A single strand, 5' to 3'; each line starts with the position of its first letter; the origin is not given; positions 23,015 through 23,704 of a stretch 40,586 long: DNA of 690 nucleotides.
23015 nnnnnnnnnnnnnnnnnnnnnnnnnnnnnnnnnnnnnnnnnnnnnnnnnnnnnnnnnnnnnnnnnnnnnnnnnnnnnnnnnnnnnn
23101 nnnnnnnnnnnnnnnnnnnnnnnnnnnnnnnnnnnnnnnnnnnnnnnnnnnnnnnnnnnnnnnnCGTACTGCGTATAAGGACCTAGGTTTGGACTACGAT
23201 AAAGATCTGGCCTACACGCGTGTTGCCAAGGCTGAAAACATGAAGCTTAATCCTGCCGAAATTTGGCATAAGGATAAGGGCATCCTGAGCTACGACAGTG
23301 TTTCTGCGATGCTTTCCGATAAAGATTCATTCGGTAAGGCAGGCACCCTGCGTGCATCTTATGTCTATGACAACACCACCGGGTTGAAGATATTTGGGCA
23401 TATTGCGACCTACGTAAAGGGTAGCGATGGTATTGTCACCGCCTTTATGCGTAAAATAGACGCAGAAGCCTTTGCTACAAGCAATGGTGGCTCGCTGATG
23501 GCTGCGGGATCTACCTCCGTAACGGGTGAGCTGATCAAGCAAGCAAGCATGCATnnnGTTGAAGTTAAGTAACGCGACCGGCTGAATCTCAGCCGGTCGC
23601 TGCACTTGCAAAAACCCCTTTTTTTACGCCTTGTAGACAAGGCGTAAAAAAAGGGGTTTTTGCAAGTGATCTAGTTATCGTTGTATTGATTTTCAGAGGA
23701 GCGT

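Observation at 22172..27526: NitT/TauT-type ABC importer operon with atypical periplasmic redox/copper-type passengers (SCO1, cytochrome c4, Cys-Cys membrane protein)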

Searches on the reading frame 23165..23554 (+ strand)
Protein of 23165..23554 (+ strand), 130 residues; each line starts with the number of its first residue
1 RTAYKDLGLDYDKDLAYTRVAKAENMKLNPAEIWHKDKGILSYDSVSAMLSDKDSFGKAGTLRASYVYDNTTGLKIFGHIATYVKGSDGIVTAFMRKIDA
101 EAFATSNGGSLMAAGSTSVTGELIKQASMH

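Call 26: search_protein_families(library=pfam, proteins=[window:23165-23554:+], max_evalue=10)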
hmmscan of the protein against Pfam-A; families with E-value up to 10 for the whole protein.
window:23165-23554:+ (130 aa): 1 family
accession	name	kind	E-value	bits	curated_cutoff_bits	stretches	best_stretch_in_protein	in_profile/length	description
PF05573.18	NosL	-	0.057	14.2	24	1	90-114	99-123/131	NosL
